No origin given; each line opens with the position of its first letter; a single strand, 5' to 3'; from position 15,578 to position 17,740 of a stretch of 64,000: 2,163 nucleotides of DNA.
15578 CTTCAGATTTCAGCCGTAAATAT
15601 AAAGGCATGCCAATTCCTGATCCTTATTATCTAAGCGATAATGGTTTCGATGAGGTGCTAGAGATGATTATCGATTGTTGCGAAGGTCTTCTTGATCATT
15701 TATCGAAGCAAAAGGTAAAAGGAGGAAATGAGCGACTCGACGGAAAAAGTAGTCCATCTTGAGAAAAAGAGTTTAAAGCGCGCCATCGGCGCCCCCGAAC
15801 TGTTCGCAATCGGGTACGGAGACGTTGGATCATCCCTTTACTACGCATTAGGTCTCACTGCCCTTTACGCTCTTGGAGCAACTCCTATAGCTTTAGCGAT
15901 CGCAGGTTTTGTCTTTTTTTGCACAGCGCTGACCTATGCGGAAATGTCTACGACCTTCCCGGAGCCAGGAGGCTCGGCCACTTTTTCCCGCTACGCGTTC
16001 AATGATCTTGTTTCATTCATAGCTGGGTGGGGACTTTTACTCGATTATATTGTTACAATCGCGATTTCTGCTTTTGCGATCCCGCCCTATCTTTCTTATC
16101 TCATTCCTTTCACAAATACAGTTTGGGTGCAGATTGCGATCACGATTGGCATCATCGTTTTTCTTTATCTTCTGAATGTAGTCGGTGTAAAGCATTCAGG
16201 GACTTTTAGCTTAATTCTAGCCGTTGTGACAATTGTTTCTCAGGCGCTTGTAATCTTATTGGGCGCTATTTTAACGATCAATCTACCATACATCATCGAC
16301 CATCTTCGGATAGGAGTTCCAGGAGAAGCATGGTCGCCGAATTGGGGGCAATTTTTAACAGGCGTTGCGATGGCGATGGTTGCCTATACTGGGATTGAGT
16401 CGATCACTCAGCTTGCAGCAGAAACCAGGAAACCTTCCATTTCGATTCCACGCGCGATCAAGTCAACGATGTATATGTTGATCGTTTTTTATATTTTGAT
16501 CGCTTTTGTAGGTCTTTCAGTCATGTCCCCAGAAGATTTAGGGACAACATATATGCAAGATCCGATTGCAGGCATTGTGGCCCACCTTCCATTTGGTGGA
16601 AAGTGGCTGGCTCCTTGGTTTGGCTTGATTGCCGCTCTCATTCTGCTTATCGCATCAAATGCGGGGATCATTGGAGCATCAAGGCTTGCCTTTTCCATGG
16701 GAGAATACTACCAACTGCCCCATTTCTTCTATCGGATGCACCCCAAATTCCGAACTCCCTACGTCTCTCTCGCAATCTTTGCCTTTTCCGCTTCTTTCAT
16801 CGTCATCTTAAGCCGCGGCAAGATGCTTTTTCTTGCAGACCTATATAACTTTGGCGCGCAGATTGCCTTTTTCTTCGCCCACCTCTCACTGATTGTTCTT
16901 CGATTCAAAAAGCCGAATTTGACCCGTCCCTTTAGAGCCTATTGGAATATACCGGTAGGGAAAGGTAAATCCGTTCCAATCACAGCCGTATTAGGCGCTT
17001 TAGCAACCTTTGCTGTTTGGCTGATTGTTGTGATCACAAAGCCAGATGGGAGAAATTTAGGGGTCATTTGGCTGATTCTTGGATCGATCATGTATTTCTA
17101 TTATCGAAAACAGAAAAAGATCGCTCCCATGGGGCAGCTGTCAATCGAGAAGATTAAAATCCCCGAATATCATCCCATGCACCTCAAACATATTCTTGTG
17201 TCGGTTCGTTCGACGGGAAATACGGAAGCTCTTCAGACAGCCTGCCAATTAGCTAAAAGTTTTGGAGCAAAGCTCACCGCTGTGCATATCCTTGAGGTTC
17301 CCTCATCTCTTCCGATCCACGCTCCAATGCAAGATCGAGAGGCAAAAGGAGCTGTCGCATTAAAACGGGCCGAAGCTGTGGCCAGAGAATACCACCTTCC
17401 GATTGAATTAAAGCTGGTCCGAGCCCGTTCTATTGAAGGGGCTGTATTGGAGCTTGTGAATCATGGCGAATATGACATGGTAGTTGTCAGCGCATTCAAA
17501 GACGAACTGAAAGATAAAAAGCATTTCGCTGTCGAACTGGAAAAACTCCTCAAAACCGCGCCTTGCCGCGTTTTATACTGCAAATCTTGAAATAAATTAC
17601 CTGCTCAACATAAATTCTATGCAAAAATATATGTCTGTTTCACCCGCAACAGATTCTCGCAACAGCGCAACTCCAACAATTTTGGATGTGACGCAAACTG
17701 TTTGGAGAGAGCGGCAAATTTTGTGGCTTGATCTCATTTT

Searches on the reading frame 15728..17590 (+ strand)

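Call 67: search_protein_families(library=pfam, proteins=[window:15728-17590:+], max_evalue=0.001)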
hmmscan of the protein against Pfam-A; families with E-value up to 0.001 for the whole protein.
window:15728-17590:+ (620 aa): 3 families
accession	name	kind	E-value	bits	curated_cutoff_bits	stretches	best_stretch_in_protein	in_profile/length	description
PF13520.12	AA_permease_2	-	2e-50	172.4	27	1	24-442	5-414/427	Amino acid permease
PF00324.27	AA_permease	-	2.3e-36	126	24.6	1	48-393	26-383/470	Amino acid permease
PF00582.32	Usp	-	9.4e-11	42.9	24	1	487-617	3-139/141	Universal stress protein family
